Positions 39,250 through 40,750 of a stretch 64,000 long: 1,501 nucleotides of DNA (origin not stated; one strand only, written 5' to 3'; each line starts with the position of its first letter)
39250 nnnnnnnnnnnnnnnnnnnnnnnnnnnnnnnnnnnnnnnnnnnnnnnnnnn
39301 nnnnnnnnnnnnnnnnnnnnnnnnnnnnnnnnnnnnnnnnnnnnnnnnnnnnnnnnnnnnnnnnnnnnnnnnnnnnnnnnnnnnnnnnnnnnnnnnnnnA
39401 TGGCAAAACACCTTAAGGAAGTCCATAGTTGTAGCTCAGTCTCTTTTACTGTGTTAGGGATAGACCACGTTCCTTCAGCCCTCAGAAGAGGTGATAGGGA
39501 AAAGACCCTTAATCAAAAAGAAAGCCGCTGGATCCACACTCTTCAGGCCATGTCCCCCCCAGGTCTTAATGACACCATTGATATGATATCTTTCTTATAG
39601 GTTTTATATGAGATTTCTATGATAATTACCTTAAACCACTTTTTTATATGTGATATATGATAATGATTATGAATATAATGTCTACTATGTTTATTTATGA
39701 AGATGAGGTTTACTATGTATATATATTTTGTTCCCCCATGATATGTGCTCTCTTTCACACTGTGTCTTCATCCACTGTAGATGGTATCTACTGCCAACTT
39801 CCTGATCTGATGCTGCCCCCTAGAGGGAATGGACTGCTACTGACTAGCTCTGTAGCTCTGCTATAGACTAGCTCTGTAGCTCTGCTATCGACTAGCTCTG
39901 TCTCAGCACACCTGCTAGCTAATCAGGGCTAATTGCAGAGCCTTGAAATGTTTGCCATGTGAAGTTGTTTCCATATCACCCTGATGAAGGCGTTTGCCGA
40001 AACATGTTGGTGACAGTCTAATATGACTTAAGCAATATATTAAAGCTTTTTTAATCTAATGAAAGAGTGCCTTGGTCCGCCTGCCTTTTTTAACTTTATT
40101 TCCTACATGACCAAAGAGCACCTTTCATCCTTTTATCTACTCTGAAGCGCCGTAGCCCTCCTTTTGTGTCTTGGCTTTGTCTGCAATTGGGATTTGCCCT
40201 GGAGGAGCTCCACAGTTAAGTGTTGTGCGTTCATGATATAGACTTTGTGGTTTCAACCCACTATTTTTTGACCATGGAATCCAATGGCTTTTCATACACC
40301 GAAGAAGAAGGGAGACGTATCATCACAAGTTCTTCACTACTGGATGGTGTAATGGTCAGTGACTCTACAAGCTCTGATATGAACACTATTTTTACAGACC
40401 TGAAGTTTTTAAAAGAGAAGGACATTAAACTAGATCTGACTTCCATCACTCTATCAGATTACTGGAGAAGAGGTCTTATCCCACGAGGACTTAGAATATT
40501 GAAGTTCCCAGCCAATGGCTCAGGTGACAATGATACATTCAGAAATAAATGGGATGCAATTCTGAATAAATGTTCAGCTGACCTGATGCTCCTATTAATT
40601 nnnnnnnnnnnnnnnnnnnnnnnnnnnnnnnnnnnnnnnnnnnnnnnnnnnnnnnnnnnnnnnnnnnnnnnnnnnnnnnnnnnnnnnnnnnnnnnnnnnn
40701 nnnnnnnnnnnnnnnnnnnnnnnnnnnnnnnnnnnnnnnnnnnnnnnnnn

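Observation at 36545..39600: Two-ORF PLE: separate ORF1 (coiled coil + RG-rich tail) overlapping an ATG-less ORF2 in the -1 frame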

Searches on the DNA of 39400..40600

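Call 40: search_rna_families(source=window, start=39400, end=40600, threshold=evalue, max_evalue=10, show_alignments=2)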
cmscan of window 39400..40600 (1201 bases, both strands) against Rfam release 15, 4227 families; matches with E-value up to 10: 5.
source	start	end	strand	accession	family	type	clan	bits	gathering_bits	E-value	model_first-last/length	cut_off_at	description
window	39741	39833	-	RF03020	RT-17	Gene; sRNA;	-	19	40.4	1.1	1-95/95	no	RT-17 RNA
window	40313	40442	-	RF01650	ceN68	Gene; snRNA; snoRNA; HACA-box;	-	18.4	80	2.5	1-121/121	no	Caenorhabditis snoRNA ceN48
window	39866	39955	+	RF00653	mir-22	Gene; miRNA;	-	17.7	48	0.55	1-84/84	no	mir-22 microRNA precursor family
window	40393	40600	+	RF02942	Clostridiales-3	Gene; sRNA;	-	15.8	103.4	0.12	1-205/264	3'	Clostridiales-3 RNA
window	39458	39511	-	RF02117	FMR1-AS1_1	Gene; lncRNA;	-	11.9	40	8.6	1-56/56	no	FMR1 antisense RNA 1 conserved region 1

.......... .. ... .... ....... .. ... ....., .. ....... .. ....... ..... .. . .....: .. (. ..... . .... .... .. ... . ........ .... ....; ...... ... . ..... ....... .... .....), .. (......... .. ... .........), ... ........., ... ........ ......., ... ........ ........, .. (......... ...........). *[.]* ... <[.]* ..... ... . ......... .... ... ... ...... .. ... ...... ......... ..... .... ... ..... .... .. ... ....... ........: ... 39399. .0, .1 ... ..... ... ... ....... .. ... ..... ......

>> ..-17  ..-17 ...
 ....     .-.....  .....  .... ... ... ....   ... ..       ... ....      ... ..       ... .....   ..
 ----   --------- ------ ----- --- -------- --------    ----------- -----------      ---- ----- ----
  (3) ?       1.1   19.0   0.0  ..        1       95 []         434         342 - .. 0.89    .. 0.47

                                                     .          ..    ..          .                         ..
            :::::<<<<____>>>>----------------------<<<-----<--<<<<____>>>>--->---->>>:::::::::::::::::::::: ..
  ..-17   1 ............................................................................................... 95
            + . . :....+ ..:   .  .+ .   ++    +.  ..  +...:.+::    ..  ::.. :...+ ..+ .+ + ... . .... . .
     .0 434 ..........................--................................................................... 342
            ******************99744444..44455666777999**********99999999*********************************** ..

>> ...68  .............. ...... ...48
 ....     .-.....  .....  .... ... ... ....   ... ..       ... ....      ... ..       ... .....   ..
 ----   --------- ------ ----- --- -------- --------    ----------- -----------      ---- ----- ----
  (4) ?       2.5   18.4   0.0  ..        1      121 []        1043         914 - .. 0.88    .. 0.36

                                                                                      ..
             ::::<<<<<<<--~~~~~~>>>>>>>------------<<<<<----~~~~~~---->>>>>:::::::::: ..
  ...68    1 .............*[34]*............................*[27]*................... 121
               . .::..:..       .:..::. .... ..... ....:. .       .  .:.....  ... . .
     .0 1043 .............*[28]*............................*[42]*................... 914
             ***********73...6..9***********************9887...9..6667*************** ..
